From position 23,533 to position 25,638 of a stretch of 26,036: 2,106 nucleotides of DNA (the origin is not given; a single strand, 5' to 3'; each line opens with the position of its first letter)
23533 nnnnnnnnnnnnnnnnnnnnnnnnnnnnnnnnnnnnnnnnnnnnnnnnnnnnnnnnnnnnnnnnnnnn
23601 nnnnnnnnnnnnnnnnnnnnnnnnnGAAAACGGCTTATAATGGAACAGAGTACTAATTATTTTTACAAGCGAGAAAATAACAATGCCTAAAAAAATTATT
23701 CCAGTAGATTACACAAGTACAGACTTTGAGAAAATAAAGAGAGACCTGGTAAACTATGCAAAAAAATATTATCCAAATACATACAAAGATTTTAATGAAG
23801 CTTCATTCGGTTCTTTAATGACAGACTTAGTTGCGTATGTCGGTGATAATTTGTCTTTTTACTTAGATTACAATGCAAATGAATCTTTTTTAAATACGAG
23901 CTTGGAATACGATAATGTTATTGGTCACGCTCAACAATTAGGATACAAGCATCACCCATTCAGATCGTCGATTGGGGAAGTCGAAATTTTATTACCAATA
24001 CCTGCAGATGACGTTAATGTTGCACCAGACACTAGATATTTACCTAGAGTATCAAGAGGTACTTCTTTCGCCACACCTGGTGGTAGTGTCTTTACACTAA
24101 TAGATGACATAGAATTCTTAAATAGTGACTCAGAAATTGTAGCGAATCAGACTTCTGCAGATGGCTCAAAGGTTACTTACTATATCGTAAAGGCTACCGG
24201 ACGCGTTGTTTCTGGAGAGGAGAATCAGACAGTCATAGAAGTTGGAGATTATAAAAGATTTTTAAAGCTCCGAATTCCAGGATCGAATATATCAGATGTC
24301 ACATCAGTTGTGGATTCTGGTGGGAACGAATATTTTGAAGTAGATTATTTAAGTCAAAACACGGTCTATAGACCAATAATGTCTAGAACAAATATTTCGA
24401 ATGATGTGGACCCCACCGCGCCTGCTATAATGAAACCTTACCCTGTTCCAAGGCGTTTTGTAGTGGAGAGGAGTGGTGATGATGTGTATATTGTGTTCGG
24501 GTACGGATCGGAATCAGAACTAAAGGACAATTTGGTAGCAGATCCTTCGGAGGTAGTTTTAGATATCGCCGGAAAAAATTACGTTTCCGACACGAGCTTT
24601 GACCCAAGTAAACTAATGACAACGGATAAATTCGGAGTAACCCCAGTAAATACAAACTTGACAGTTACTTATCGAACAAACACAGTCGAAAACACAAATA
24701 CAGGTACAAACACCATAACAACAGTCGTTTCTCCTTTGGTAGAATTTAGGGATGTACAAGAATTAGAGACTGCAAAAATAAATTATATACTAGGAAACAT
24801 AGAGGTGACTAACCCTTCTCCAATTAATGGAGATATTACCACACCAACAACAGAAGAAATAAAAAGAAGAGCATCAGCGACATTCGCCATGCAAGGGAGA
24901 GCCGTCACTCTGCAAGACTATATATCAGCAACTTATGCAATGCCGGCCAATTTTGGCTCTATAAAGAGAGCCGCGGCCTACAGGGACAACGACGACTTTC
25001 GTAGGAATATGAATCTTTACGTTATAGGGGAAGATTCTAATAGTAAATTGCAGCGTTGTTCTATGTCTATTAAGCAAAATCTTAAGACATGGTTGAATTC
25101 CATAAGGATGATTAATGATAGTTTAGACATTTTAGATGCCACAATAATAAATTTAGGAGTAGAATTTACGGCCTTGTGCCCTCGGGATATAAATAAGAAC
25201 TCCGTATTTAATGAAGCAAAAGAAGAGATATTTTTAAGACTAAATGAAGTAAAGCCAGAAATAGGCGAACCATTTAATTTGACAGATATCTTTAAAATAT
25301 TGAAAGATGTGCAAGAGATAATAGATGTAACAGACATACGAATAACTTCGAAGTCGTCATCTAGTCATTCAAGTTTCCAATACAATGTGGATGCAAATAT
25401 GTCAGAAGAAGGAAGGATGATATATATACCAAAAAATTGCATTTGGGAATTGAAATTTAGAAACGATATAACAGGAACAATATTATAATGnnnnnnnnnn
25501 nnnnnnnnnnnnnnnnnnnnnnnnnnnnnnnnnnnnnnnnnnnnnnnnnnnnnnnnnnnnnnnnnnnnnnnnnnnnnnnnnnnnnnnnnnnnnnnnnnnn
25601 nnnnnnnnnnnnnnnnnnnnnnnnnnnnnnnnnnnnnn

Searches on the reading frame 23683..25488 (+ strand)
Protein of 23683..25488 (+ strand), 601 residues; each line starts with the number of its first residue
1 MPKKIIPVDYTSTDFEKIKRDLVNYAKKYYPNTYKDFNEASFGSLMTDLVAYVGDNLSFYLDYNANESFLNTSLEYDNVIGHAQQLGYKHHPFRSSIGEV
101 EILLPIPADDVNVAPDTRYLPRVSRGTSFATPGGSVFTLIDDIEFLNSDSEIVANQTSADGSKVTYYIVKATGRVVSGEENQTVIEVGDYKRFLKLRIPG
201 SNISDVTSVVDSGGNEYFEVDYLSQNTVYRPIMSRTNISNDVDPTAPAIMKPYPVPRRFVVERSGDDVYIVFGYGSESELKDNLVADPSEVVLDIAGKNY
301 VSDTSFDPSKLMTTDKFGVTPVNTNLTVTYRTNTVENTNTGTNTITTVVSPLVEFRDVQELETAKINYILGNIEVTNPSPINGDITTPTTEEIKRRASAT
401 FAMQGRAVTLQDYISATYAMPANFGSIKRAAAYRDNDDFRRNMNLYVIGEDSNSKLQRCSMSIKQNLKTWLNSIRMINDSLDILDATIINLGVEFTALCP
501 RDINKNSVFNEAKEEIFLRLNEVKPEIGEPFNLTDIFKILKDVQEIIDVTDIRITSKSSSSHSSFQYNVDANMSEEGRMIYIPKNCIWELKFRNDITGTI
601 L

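Call 5: search_protein_families(library=phrogs, proteins=[window:23683-25488:+], max_evalue=0.01)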
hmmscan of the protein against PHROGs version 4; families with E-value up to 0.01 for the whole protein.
window:23683-25488:+ (601 aa): 2 families
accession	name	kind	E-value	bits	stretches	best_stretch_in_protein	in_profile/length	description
phrog_219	-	tail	3e-19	70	2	7-148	3-140/598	baseplate wedge subunit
phrog_10646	-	tail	1.9e-16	60.2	1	8-90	26-108/1142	baseplate wedge subunit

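Call 7: search_protein_families(library=pfam, proteins=[window:23683-25488:+], max_evalue=0.01)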
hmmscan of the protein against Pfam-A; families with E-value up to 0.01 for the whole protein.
window:23683-25488:+ (601 aa): 1 family
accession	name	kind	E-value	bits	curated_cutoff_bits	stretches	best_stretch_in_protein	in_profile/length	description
PF21379.2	Gp6-like_1st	-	0.005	17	27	1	15-88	2-74/74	Baseplate wedge protein gp6-like, helical domain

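Call 10: search_dna_similar(query=window:23683-25488:+, collection=phages, mode=protein, max_rows=20, max_evalue=0.001)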
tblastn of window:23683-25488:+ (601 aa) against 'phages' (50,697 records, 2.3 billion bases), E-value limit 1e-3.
Records with a match: 147; places in all: 147; records where one place covers at least 80% of the query: 6.
Best place of each record, by identity: <60% 147.
By first word of the organism name: Escherichia 31; Aeromonas 14; Synechococcus 13; Vibrio 12; Pseudomonas 11; Klebsiella 11; Erwinia 8; Salmonella 8; Flavobacterium 4; Methylophilales 4; and 16 more.
By host as written in the record: - 11; Escherichia coli 9; Synechococcus sp. MW02 8; Pseudomonas aeruginosa PAO1 5; Klebsiella pneumoniae 5; Flavobacterium sp. LMO8 4; Aeromonas salmonicida 4; Methylophilales_sp._H5P1 4; and 63 more.
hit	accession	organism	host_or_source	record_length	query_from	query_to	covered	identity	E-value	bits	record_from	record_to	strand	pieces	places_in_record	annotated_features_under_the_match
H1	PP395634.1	Microcystis phage Mel-JY01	Microcystis elabens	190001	8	600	99%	33.2%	1e-79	280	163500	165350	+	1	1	hypothetical protein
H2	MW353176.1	Flavobacterium phage vB_FspM_immuto_3-5A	Flavobacterium sp. LMO8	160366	8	600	99%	28.5%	2e-60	224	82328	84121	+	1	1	baseplate wedge protein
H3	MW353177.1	Flavobacterium phage vB_FspM_immuto_13-6C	Flavobacterium sp. LMO8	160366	8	600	99%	28.5%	2e-60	224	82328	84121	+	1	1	baseplate wedge protein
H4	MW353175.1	Flavobacterium phage vB_FspM_immuto_2-6A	Flavobacterium sp. LMO8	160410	8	600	99%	28.5%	2e-60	224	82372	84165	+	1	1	baseplate wedge protein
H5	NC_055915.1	Flavobacterium phage vB_FspM_immuto_2-6A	Flavobacterium sp. LMO8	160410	8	600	99%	28.5%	2e-60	224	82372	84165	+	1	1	baseplate wedge protein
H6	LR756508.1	uncultured phage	metagenomic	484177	8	554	91%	27.6%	2e-60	223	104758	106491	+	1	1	record has no annotation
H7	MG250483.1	Aeromonas phage Ah1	Aeromonas hydrophila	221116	6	214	35%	25.6%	7e-4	49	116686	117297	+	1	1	baseplate wedge subunit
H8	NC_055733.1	Aeromonas phage Ah1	Aeromonas hydrophila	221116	6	214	35%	25.6%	7e-4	49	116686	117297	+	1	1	baseplate wedge subunit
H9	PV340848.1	Synechococcus phage Sf-CH11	Synechococcus sp. WH8102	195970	8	173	28%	31.0%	2e-4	50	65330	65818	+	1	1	baseplate wedge subunit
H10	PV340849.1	Synechococcus phage Sf-CH1a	Synechococcus sp. WH8102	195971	8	173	28%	31.0%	2e-4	50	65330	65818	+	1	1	baseplate wedge subunit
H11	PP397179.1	Morganella phage vB_Mm5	Morganella morganii 5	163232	6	179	29%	27.9%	4e-4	50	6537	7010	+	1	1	baseplate wedge protein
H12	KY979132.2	Acidovorax phage ACP17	Acidovorax citrulli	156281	6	143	23%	32.2%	2e-7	61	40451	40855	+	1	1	baseplate wedge subunit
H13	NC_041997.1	Acidovorax phage ACP17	Acidovorax citrulli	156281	6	143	23%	32.2%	2e-7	61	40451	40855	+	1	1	baseplate wedge subunit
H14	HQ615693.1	Synechococcus phage S-CRM01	Synechococcus sp. LC16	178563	8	141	22%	32.1%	2e-4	50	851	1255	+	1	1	gp6: baseplate wedge subunit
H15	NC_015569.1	Synechococcus phage S-CRM01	Synechococcus sp. LC16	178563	8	141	22%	32.1%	2e-4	50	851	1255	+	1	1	gp6: baseplate wedge subunit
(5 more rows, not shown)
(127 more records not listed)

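Call 12: get_annotated_region(hit=H1, flank=15000)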
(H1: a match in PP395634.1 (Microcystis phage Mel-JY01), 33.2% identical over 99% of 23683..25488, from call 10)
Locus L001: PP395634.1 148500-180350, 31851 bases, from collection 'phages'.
description: Microcystis phage Mel-JY01, complete genome.
organism: Microcystis phage Mel-JY01 (NCBI taxid 3126653)
taxonomy: Viruses; Duplodnaviria; Heunggongvirae; Uroviricota; Caudoviricetes
host: Microcystis elabens; source: -; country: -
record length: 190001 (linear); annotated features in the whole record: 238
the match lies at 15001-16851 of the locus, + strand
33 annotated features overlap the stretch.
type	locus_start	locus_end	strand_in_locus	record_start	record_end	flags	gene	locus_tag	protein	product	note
CDS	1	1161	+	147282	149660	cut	-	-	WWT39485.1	hypothetical protein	-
CDS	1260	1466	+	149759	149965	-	-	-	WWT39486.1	hypothetical protein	-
CDS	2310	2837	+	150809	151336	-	-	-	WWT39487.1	hypothetical protein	-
CDS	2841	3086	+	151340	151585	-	-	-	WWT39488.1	hypothetical protein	-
CDS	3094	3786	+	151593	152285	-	-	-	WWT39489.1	hypothetical protein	-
CDS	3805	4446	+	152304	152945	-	-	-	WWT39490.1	hypothetical protein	-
CDS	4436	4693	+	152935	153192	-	-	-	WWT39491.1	hypothetical protein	-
CDS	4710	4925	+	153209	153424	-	-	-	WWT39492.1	hypothetical protein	-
CDS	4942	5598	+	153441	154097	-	-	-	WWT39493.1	thymidylate synthase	-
CDS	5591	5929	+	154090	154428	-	-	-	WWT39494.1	hypothetical protein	-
CDS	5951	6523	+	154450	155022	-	-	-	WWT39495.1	hypothetical protein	-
CDS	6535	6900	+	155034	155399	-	-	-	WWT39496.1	hypothetical protein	-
CDS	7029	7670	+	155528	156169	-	-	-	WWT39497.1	major paralogous domain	-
CDS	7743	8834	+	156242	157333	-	-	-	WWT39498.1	hypothetical protein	-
CDS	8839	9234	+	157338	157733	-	-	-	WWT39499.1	hypothetical protein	-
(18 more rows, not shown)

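Call 13: get_annotated_region(hit=H2, flank=15000)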
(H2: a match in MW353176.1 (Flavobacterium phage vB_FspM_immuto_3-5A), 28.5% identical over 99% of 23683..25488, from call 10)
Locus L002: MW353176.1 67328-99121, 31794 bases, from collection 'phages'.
description: Flavobacterium phage vB_FspM_immuto_3-5A, complete genome.
organism: Flavobacterium phage vB_FspM_immuto_3-5A (NCBI taxid 2801478)
taxonomy: Viruses; Duplodnaviria; Heunggongvirae; Uroviricota; Caudoviricetes; Immutovirus
host: Flavobacterium sp. LMO8; source: Baltic Sea mesocosm; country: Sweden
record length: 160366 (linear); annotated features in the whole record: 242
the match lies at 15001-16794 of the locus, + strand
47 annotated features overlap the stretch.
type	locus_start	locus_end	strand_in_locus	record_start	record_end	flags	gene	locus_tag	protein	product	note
CDS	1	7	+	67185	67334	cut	-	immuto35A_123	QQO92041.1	hypothetical protein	-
CDS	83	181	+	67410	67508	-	-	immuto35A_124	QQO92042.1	hypothetical protein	-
CDS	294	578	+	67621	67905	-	-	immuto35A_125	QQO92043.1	hypothetical protein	-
CDS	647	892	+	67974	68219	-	-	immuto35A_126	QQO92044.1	hypothetical protein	-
CDS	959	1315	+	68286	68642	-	-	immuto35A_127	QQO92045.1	hypothetical protein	-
CDS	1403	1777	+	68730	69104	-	-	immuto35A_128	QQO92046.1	hypothetical protein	-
CDS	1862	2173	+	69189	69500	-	-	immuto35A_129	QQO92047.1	hypothetical protein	-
CDS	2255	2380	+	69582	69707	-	-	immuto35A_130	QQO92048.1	hypothetical protein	-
CDS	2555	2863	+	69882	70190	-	-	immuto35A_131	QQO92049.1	hypothetical protein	-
CDS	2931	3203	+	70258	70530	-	-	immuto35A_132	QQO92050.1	hypothetical protein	-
CDS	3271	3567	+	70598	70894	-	-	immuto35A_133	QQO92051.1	hypothetical protein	-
CDS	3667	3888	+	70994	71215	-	-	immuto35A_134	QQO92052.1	hypothetical protein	-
CDS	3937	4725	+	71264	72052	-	-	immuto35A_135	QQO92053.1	hypothetical protein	-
CDS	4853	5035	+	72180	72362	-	-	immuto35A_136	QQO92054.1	hypothetical protein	-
CDS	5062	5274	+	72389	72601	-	-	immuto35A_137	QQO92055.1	ABC-type histidine transport system, ATPase component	ABC-type histidine transport system, ATPase component, HisP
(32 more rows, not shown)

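Call 14: get_annotated_region(hit=H6, flank=20000)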
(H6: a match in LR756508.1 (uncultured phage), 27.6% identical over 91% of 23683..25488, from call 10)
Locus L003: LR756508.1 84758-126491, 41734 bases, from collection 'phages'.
description: uncultured phage genome assembly, chromosome: 1.
organism: uncultured phage (NCBI taxid 278008)
taxonomy: Viruses; environmental samples
host: -; source: metagenomic; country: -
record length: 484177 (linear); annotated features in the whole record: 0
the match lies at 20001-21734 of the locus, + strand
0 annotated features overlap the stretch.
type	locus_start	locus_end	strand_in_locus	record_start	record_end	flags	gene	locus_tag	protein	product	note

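Call 96: search_protein_families(library=phrogs, proteins=[L001:11402-12913:+, L001:12924-13955:+, L001:13964-14494:+, L002:11885-13021:+, L002:13021-14136:+, L002:14154-14573:+, L003:16821-18278:+, L003:18282-18809:+, L003:18892-19563:+], max_evalue=0.01)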
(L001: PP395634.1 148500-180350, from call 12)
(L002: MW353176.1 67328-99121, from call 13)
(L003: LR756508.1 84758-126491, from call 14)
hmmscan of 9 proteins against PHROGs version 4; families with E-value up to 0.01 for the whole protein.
L001:11402-12913:+ (503 aa): 0 families

L001:12924-13955:+ (343 aa): 7 families
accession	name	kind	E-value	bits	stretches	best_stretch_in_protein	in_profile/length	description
phrog_181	-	lysis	9.9e-33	115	1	147-336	361-524/769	endolysin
phrog_14712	-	moron, auxiliary metabolic gene and host takeover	6.8e-14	52.8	1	244-333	87-178/322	chitinase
phrog_9506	-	lysis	3.7e-12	47.5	2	234-333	73-184/330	endolysin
phrog_34417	-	unknown function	1.2e-08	35.5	1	243-327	84-176/326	-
phrog_26317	-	unknown function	2.2e-08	35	1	235-334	15-109/119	-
phrog_1519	-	lysis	5.5e-07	30.1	1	236-333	268-371/502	endolysin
phrog_317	-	lysis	2.9e-06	27.7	1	160-333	226-350/492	endolysin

L001:13964-14494:+ (176 aa): 0 families

L002:11885-13021:+ (378 aa): 0 families

L002:13021-14136:+ (371 aa): 0 families

L002:14154-14573:+ (139 aa): 0 families

L003:16821-18278:+ (485 aa): 0 families

L003:18282-18809:+ (175 aa): 0 families

L003:18892-19563:+ (223 aa): 0 families

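Call 97: search_protein_families(library=pfam, proteins=[L001:11402-12913:+, L001:12924-13955:+, L001:13964-14494:+, L002:11885-13021:+, L002:13021-14136:+, L002:14154-14573:+, L003:16821-18278:+, L003:18282-18809:+, L003:18892-19563:+], max_evalue=0.01)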
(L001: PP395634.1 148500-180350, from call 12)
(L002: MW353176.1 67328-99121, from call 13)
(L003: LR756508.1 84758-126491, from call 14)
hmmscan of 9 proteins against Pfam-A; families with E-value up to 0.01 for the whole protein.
L001:11402-12913:+ (503 aa): 0 families

L001:12924-13955:+ (343 aa): 0 families

L001:13964-14494:+ (176 aa): 0 families

L002:11885-13021:+ (378 aa): 0 families

L002:13021-14136:+ (371 aa): 0 families

L002:14154-14573:+ (139 aa): 0 families

L003:16821-18278:+ (485 aa): 0 families

L003:18282-18809:+ (175 aa): 0 families

L003:18892-19563:+ (223 aa): 0 families

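Call 110: get_annotated_region(hit=H9, flank=7000)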
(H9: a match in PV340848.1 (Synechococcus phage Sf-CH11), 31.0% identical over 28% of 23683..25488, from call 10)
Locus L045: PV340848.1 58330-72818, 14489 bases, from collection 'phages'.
description: Synechococcus phage Sf-CH11, complete genome.
organism: Synechococcus phage Sf-CH11 (NCBI taxid 3413211)
taxonomy: Viruses
host: Synechococcus sp. WH8102; source: Petrosia ficiformis pink cortex; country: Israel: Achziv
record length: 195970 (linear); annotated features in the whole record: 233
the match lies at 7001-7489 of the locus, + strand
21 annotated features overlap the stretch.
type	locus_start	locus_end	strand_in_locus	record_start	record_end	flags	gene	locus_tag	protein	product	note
CDS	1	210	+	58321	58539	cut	-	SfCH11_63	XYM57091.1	hypothetical protein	-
CDS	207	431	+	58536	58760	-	-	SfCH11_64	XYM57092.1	hypothetical protein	-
CDS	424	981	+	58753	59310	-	-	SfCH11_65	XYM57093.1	2OG-Fe(II) oxygenase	-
CDS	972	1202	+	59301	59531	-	-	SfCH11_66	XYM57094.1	hypothetical protein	-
CDS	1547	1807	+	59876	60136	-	-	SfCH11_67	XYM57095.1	hypothetical protein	-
CDS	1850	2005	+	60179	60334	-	-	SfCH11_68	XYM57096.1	hypothetical protein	-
CDS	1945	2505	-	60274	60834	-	-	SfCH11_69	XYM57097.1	hypothetical protein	-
CDS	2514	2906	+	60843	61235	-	-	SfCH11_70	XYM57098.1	hypothetical protein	-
CDS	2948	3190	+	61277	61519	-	-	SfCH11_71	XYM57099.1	hypothetical protein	-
CDS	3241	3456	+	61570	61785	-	-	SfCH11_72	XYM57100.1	hypothetical protein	-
CDS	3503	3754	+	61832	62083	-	-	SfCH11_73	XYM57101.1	aldehyde ferredoxin oxidoreductase C-terminal domain-containing protein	-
CDS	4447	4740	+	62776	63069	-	-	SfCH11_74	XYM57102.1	hypothetical protein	-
CDS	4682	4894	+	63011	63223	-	-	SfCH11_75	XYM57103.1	hypothetical protein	-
CDS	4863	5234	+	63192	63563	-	-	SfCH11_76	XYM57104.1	hypothetical protein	-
CDS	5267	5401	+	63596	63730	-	-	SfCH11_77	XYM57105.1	hypothetical protein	-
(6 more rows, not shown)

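Call 119: get_annotated_region(hit=H11, flank=5000)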
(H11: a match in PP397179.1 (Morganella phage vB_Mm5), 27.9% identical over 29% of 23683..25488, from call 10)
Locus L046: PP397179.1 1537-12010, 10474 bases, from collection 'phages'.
description: Morganella phage vB_Mm5, complete genome.
organism: Morganella phage vB_Mm5 (NCBI taxid 3126105)
taxonomy: Viruses; Duplodnaviria; Heunggongvirae; Uroviricota; Caudoviricetes; Straboviridae
host: Morganella morganii 5; source: clinical sample; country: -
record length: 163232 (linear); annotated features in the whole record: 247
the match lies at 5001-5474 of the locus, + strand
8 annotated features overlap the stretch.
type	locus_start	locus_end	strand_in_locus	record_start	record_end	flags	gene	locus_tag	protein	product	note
CDS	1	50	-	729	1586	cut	-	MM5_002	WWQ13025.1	DNA end protector protein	-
CDS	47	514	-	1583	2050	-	-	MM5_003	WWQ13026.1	head completion nuclease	-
CDS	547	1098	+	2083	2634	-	-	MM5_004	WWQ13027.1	baseplate wedge subunit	-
CDS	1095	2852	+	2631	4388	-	-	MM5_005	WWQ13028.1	baseplate hub subunit and tail lysozyme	-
CDS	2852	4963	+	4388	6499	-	-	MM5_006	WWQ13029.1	hypothetical protein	-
CDS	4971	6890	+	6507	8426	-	-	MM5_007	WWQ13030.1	baseplate wedge protein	gp6-like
CDS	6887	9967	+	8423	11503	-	-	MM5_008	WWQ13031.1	baseplate wedge protein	gp7-like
CDS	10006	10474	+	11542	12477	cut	-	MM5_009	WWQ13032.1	baseplate wedge subunit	gp8-like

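Call 124: search_protein_families(library=ncbifam, proteins=[window:23683-25488:+], max_evalue=0.1)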
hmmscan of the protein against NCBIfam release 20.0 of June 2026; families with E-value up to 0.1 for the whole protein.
window:23683-25488:+ (601 aa): 1 family
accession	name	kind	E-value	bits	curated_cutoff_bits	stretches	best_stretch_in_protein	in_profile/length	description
TIGR02243.1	TIGR02243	equivalog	9.9e-12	44.2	155.8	2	370-440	467-535/659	putative baseplate assembly protein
